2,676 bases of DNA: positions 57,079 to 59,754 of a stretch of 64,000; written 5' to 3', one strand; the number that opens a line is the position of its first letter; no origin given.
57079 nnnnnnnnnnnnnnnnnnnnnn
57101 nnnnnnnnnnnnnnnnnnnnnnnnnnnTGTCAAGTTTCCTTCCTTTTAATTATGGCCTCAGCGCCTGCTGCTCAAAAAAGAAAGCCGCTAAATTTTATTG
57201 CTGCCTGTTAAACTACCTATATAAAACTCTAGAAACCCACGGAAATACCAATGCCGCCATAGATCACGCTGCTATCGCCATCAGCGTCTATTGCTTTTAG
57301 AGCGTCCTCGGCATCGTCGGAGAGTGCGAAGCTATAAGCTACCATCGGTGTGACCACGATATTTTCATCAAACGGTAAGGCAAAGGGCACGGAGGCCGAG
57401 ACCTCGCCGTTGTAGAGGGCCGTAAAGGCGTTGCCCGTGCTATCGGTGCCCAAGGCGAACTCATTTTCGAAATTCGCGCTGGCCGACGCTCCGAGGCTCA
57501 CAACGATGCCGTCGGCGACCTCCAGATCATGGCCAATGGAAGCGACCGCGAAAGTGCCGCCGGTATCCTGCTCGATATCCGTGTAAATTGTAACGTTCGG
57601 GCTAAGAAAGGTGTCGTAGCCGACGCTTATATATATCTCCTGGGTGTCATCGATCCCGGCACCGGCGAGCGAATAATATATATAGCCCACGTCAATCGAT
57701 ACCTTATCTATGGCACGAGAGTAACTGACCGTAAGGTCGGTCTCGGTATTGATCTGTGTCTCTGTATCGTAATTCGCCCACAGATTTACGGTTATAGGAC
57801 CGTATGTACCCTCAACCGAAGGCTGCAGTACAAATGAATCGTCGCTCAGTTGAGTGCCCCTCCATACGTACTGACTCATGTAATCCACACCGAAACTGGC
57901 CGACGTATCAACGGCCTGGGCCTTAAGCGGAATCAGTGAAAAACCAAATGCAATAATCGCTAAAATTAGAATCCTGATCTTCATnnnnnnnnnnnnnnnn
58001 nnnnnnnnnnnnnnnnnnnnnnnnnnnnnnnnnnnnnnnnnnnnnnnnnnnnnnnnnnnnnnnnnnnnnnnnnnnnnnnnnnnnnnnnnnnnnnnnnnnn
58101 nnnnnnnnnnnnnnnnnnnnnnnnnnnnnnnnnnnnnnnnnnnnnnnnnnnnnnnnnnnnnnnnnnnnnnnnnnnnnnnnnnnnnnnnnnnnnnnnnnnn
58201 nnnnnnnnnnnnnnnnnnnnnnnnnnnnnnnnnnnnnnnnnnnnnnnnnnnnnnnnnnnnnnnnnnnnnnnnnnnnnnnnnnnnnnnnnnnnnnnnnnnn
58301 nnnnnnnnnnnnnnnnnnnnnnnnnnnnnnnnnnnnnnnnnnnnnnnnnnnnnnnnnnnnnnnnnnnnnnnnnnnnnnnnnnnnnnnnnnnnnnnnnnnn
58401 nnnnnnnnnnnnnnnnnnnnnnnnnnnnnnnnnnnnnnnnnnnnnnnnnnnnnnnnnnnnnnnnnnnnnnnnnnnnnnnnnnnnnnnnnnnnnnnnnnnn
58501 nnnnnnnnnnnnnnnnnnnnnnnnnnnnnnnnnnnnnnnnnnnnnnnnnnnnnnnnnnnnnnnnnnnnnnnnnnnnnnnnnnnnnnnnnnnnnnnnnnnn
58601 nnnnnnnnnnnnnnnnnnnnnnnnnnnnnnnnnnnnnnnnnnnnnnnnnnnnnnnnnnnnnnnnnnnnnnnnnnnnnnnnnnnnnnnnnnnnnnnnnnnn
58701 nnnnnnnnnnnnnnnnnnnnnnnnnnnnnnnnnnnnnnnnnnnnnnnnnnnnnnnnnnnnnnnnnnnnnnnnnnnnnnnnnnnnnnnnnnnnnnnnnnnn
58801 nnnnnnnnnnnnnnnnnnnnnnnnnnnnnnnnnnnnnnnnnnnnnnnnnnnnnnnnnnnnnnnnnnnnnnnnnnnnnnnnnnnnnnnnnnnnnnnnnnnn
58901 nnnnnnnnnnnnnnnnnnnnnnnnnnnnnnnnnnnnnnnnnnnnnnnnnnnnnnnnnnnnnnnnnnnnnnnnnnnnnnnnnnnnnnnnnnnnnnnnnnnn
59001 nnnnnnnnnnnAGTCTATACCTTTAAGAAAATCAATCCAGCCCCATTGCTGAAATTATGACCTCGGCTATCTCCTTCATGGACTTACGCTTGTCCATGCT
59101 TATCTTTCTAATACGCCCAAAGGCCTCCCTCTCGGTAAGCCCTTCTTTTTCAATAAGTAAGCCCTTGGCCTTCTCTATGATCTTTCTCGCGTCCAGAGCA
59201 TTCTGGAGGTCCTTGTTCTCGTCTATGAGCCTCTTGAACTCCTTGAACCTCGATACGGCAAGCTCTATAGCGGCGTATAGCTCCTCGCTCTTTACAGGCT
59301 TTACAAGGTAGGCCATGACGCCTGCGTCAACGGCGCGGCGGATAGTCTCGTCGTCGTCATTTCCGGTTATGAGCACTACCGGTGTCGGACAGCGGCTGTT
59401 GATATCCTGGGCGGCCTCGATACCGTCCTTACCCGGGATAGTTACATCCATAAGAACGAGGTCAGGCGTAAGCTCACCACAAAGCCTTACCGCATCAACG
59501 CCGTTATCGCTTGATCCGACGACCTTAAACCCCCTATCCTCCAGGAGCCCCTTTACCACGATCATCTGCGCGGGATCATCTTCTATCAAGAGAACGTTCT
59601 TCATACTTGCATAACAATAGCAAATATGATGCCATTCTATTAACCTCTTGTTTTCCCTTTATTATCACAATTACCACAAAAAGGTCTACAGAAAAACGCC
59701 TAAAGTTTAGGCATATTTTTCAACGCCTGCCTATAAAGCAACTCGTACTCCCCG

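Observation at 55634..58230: Nitrogen-regulated porin-amt-glnK-amt cluster with sigma-54 promoter, leader hexaloop terminator, internal terminator and an ANTAR regulator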

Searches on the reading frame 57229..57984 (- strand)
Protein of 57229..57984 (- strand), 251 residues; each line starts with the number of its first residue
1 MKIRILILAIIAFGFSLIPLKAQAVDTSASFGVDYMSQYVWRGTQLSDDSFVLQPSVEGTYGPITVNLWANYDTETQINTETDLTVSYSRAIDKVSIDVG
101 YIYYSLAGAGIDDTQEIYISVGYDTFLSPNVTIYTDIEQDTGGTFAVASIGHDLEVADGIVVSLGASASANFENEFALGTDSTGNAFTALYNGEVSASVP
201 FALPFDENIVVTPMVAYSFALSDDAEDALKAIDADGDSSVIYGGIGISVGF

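Call 7: search_protein_families(library=pfam, proteins=[window:57229-57984:-])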
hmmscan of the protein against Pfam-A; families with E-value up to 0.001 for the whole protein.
window:57229-57984:- (251 aa): 2 families
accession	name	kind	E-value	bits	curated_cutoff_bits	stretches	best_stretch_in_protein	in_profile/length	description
PF13609.12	Porin_4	-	0.00018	21.8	27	1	51-141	215-306/310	Gram-negative porin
PF09694.16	Gcw_chp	-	0.00033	21.1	24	1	29-119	10-106/230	Bacterial protein of unknown function (Gcw_chp)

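Call 13: find_homologous_proteins(query=window:57229-57984:-)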
Query window:57229-57984:- (251 aa): 175 proteins with E <= 0.001 among 2502 candidates; the best 120 are listed.
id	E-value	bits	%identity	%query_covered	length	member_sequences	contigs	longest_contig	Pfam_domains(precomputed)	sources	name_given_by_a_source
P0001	9.6e-155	531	100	100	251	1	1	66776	-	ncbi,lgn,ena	-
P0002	5.6e-135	467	86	100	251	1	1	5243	-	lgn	-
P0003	7.6e-128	443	80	100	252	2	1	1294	PF09694.17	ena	-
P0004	6.3e-127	440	81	100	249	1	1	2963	-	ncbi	-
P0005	1.7e-125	435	81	100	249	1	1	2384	-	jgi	jgi:uncharacterized protein (TIGR02001 family)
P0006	6.0e-123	427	78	100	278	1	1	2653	PF09694.17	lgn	-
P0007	1.5e-119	416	78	100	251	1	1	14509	-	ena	-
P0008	1.6e-115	403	73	100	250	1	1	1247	PF13609.13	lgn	-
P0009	7.4e-110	384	69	100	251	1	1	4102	-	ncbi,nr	ncbi:MAG: hypothetical protein IME98_02090 [Proteobacteria bacterium]|nr:hypothetical protein [Pseud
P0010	5.5e-101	355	66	100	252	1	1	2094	-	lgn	-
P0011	8.4e-92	325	61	100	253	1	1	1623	PF09694.17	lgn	-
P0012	5.6e-67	244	53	100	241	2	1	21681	-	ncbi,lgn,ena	-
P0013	8.9e-67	243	51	100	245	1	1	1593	-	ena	-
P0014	8.6e-66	240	51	100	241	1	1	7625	-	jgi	-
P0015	8.1e-65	237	52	100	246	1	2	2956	PF09694.17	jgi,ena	-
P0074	6.1e-54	201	44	100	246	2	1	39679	-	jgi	jgi:uncharacterized protein (TIGR02001 family)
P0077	4.5e-53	198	42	100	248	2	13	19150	-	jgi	jgi:uncharacterized protein (TIGR02001 family)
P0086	3.6e-51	192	42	100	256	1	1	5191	PF09694.17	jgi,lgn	jgi:uncharacterized protein (TIGR02001 family)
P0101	7.2e-40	155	40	86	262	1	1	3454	-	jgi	jgi:uncharacterized protein (TIGR02001 family)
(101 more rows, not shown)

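Call 15: find_encoding_contigs(protein=P0001, flank=3000, max_places=3)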
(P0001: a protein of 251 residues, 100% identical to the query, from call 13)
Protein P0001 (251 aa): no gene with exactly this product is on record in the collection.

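Call 16: find_related_loci(query=A1, collection=genome_contigs, flank=6000)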
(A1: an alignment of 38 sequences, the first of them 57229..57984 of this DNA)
Query A1 (251 aa) in genome_contigs; peptide patterns used: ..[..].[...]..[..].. (x = any residue, [..] = any of these).
39 stretches matched a pattern; 39 encode a relative of the query (tblastn E <= 1e-3); 39 distinct loci.
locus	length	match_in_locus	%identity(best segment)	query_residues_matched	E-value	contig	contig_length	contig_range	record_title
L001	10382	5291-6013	49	1-251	5e-70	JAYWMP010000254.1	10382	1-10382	MAG: Nitrospirota bacterium isolate DY22_TVG17_BIN105 k141_1224264, whole genome shotgun sequence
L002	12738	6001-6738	51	1-251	4e-66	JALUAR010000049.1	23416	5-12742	MAG: Thermodesulfovibrio sp. isolate S141_metabat2_scaf2bin.236 S141_NODE_1587_length_23416_cov_1.484778, whole genome s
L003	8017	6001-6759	47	2-251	2e-65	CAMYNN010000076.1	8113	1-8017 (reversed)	MAG: Thermodesulfovibrionia bacterium isolate FO_M_Nitrospinota_07.1 genome assembly, contig: scaffold_7609, whole genom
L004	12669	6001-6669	52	21-251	3e-65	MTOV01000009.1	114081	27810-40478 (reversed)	MAG: Nitrospirae bacterium JdFR-86 JGI24020J35080_1000087, whole genome shotgun sequence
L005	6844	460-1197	46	3-251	1e-64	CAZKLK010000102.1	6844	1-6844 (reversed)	MAG TPA_asm: uncultured Nitrospiraceae bacterium isolate binchicken_co377_168 genome assembly, contig: NODE_8294_length_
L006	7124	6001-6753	45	3-251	1e-64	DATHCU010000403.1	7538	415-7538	MAG TPA_asm: Thermodesulfovibrionales bacterium isolate SMAG_U12375 k141_428349, whole genome shotgun sequence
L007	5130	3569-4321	45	4-251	3e-64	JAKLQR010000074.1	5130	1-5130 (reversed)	MAG: Thermodesulfovibrionales bacterium isolate bin S2.74 k141_153999, whole genome shotgun sequence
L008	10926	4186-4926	46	2-251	2e-64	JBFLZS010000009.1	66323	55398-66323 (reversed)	MAG: Nitrospirota bacterium isolate MAG117 MAG117_9, whole genome shotgun sequence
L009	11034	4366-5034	50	22-251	6e-64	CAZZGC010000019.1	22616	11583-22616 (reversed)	MAG TPA_asm: uncultured Thermodesulfovibrio sp. isolate binchicken_co172_70 genome assembly, contig: NODE_1738_length_22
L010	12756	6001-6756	47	2-251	5e-64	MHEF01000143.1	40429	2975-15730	MAG: Nitrospirae bacterium RBG_13_39_12 RBG_13_scaffold_694, whole genome shotgun sequence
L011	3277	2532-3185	49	22-251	1e-63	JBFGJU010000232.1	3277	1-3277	MAG: Thermodesulfovibrionales bacterium isolate Mix_sand03.2021.01.D.26 k141_56945_length_3277_cov_9.5124, whole genome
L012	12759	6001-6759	45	2-251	2e-63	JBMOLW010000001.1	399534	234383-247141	MAG: Nitrospirota bacterium isolate Betzabe_MAG034 MAG034_1, whole genome shotgun sequence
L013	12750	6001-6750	46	1-251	3e-63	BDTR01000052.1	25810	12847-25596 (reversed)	Bacterium BMS3Bbin08 DNA, contig: NODE_31, whole genome shotgun sequence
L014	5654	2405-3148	46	4-251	3e-63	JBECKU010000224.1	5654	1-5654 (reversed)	MAG: Candidatus Sulfobium sp. isolate ETDI26 k127_1998163, whole genome shotgun sequence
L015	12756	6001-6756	44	1-251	2e-62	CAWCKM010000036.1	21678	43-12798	MAG: Nitrospirota bacterium isolate MFD00709.bin.1.4 genome assembly, contig: contig_167547, whole genome shotgun sequen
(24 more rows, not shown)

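Call 24: find_encoding_contigs(protein=P0002, flank=6000, max_places=2)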
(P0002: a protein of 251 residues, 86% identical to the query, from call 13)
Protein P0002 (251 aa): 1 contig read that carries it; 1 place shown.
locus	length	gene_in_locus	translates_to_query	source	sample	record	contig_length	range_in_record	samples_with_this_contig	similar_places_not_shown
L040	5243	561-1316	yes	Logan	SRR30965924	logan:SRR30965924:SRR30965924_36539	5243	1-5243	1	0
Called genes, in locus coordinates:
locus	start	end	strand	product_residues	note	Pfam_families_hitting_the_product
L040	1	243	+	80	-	?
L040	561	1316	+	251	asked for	-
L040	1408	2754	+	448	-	PF00909:Ammonium_transp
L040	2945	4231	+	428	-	PF00909:Ammonium_transp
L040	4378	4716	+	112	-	PF00543:P-II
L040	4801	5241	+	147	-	?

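Call 25: find_encoding_contigs(protein=P0007, flank=6000, max_places=2)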
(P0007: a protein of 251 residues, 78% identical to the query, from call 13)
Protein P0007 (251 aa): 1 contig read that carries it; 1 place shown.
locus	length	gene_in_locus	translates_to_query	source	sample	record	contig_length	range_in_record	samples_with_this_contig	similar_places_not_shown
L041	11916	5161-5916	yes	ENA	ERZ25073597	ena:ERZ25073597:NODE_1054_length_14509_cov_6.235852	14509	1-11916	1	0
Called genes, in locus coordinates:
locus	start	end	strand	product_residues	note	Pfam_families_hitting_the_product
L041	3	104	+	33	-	?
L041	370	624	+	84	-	-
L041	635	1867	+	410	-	PF00817:IMS, PF21999:IMS_HHH_1 (weak), PF11799:IMS_C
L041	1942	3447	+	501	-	PF08323:Glyco_transf_5, PF00534:Glycos_transf_1, PF13692:Glyco_trans_1_4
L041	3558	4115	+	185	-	PF00072:Response_reg, PF03861:ANTAR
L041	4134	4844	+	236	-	PF00117:GATase, PF07722:Peptidase_C26 (weak)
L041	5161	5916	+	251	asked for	-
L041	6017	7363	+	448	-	PF00909:Ammonium_transp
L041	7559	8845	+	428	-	PF00909:Ammonium_transp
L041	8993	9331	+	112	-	PF00543:P-II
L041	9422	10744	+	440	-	PF00909:Ammonium_transp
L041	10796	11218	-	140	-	PF02581:TMP-TENI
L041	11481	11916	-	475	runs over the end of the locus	PF00072:Response_reg, PF00158:Sigma54_activat, PF14532:Sigma54_activ_2, PF07728:AAA_5, PF25601:AAA_lid_14, PF02954:HTH_8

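Call 26: find_encoding_contigs(protein=P0009, flank=6000, max_places=2)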
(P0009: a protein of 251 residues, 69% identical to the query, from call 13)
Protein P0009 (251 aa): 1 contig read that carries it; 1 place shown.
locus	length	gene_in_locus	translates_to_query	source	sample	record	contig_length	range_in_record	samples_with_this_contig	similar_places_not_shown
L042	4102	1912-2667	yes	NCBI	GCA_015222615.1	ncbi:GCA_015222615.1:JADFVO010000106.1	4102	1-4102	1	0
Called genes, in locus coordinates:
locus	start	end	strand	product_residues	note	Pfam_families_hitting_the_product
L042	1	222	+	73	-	?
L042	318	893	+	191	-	PF00072:Response_reg, PF03861:ANTAR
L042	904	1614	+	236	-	PF00117:GATase, PF07722:Peptidase_C26 (weak)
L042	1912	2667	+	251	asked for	-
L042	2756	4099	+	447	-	PF00909:Ammonium_transp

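Call 27: find_encoding_contigs(protein=P0004, flank=6000, max_places=2)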
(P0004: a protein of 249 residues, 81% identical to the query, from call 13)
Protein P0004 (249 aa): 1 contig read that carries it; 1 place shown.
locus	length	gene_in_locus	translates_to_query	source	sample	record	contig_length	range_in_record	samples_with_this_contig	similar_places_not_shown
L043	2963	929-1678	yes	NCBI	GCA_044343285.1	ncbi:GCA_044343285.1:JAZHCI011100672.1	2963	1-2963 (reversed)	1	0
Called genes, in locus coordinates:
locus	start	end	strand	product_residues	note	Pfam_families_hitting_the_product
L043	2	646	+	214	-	?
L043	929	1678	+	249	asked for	-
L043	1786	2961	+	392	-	?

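Call 28: find_encoding_contigs(protein=P0006, flank=6000, max_places=2)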
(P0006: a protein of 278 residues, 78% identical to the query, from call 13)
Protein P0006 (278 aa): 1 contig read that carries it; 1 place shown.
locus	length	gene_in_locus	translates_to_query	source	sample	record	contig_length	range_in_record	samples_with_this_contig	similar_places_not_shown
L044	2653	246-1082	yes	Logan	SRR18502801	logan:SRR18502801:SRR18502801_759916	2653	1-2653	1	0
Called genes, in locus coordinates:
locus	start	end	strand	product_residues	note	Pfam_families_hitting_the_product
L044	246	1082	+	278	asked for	PF09694:Gcw_chp (weak)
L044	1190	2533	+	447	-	PF00909:Ammonium_transp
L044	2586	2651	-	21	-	?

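Call 29: find_encoding_contigs(protein=P0005, flank=6000, max_places=2)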
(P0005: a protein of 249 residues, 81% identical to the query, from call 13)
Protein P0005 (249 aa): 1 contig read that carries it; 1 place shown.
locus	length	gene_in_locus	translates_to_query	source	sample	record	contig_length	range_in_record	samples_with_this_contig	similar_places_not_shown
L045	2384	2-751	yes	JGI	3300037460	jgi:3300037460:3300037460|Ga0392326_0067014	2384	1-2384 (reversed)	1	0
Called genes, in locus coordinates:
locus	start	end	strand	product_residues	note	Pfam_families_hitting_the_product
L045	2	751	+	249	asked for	?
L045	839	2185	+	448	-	PF00909:Ammonium_transp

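Call 30: find_encoding_contigs(protein=P0010, flank=6000, max_places=2)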
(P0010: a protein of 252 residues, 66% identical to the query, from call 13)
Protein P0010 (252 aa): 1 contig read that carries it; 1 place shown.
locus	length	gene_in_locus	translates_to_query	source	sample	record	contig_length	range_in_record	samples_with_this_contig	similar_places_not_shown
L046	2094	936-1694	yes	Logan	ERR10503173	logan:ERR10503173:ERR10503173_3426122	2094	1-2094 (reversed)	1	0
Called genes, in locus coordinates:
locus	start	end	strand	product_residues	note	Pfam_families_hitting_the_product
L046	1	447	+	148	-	?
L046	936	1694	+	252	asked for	-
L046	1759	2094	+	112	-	?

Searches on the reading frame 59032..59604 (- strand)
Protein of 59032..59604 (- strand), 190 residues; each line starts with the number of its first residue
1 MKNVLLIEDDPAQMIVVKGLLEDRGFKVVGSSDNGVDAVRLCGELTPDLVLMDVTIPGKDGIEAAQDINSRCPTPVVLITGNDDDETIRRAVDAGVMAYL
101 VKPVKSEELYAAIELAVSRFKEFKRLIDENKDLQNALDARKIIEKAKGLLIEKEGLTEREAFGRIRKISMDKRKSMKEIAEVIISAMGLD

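Call 7: search_protein_families(library=pfam, proteins=[window:59032-59604:-])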
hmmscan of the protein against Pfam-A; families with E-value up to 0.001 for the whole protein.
window:59032-59604:- (190 aa): 2 families
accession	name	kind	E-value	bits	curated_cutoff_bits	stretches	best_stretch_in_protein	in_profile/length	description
PF00072.30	Response_reg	-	2.3e-27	95.8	30.2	1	4-114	1-111/111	Response regulator receiver domain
PF03861.19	ANTAR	-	1.1e-20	73.6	27.3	1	132-184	2-54/54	ANTAR domain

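Call 49: find_homologous_proteins(query=window:59032-59604:-, max_evalue=1e-20)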
Query window:59032-59604:- (190 aa): 1528 proteins with E <= 1e-20 among 2444 candidates; the best 120 are listed.
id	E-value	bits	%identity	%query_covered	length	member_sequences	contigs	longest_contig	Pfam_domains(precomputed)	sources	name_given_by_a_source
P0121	1.4e-113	394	100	100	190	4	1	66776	PF03861.20,PF00072.31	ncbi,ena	-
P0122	1.2e-109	382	96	100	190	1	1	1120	PF03861.20,PF00072.31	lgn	-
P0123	2.2e-96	338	87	100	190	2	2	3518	PF03861.20,PF00072.31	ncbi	ncbi:MAG: response regulator [Thermodesulfobacteriota bacterium]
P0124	4.1e-95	334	84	100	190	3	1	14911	PF03861.20,PF00072.31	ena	-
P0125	8.8e-94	330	84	100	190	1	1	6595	PF03861.20,PF00072.31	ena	-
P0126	4.3e-93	328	81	100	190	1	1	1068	PF03861.20,PF00072.31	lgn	-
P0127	7.3e-92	324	82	100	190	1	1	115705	PF03861.20,PF00072.31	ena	-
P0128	3.0e-88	312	80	100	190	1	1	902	PF03861.20,PF00072.31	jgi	jgi:AmiR/NasT family two-component response regulator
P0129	2.0e-87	309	77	99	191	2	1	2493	PF03861.20,PF00072.31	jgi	-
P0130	7.1e-72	259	66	98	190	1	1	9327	PF03861.20,PF00072.31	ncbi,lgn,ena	-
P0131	7.7e-72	258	64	98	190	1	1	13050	PF03861.20,PF00072.31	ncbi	-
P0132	1.0e-71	258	65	98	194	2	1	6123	PF03861.20,PF00072.31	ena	-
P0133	7.4e-69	249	61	98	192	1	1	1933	PF03861.20,PF00072.31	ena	-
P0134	7.4e-68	246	60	98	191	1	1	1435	PF03861.20,PF00072.31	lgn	-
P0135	1.4e-67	245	59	98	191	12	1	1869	PF03861.20,PF00072.31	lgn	-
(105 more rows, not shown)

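Call 76: search_solved_structures(query=window:59032-59604:-, max_evalue=0.00001, show_alignments=2)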
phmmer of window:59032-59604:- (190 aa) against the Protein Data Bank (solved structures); distinct sequences matched with E-value up to 0.00001: 244 (the best 60 are shown).
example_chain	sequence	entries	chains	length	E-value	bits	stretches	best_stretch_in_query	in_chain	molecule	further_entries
1s8n_A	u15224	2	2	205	4e-44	153.5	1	3-188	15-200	putative antiterminator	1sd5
6wsh_A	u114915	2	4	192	6.6e-34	120.2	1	4-184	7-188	Response regulator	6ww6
3cg0_A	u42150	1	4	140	3.6e-20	75.6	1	3-121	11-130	Response regulator receiver modulated diguanylate cyclase with PAS/PAC sensor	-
9xzo_A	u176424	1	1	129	5.2e-19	71.8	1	2-114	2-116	De novo protein M1X0B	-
6er7_A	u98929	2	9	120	6.8e-16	61.6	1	3-113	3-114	120aa long hypothetical chemotaxis protein (CheY)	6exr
6ekg_Y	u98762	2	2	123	1.1e-15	60.9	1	5-109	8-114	Chemotaxis protein CheY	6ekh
7od9_B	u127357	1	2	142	1.6e-15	60.4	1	5-109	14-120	Response regulator receiver protein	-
6qrj_A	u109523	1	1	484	6.1e-15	58.5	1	3-113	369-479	Hybrid kinase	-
2zwm_A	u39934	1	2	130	6.4e-15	58.5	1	2-117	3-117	Transcriptional regulatory protein yycF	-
3f6p_A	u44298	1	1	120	6.9e-15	58.3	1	2-115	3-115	Transcriptional regulatory protein yycF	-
9rhz_C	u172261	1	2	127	2.3e-14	56.7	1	2-110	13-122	Chemotaxis protein CheY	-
1tmy_A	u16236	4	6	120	4.7e-14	55.6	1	2-113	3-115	CHEY PROTEIN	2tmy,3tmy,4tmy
4iga_A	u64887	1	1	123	5.1e-14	55.5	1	2-113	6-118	Chemotaxis protein CheY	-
1u0s_Y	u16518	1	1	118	5.4e-14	55.4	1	2-112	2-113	Chemotaxis protein cheY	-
1zy2_A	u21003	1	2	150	1.1e-13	54.4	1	3-137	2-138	transcriptional regulator NtrC1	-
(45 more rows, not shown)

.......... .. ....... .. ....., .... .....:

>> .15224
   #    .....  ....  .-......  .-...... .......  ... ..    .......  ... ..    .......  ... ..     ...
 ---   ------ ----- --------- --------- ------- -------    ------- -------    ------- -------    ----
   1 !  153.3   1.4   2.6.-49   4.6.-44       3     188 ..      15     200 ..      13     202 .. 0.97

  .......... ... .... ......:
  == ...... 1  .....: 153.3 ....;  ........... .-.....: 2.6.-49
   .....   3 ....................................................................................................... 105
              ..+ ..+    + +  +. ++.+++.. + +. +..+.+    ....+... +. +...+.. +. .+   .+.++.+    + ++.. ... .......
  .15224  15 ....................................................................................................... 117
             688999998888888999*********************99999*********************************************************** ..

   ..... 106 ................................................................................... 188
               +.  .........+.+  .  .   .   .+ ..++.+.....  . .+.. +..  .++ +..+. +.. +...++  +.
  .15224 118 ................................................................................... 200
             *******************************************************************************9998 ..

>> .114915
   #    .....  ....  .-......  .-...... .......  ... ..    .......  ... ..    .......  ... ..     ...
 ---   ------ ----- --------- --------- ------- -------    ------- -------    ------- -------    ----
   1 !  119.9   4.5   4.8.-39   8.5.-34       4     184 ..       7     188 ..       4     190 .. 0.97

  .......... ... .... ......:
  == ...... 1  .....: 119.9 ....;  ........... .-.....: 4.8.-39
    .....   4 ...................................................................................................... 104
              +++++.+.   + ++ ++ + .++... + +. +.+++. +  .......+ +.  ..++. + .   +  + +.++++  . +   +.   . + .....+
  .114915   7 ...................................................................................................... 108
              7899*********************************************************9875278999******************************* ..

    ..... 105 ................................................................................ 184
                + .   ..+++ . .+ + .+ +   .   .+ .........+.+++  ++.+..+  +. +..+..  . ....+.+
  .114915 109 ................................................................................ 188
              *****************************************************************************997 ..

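Call 83: find_encoding_contigs(protein=P0127, flank=10000, max_places=1)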
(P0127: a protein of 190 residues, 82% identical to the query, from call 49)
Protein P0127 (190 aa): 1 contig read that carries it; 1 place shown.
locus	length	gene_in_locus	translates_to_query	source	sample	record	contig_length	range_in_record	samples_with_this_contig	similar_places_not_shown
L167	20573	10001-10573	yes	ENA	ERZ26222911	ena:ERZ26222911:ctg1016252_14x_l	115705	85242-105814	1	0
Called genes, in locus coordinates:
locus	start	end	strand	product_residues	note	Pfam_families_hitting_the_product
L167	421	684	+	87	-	-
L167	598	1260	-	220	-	-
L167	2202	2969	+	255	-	-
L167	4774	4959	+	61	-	-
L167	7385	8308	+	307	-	PF00817:IMS, PF11798:IMS_HHH (weak), PF21999:IMS_HHH_1 (weak), PF11799:IMS_C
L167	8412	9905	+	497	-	PF08323:Glyco_transf_5, PF00534:Glycos_transf_1, PF13692:Glyco_trans_1_4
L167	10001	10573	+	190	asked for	PF00072:Response_reg, PF03861:ANTAR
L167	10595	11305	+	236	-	PF00117:GATase, PF07722:Peptidase_C26 (weak)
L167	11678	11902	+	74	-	-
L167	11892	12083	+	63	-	-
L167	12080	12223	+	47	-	-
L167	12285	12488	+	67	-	-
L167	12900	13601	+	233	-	PF00909:Ammonium_transp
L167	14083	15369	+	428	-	PF00909:Ammonium_transp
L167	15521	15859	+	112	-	PF00543:P-II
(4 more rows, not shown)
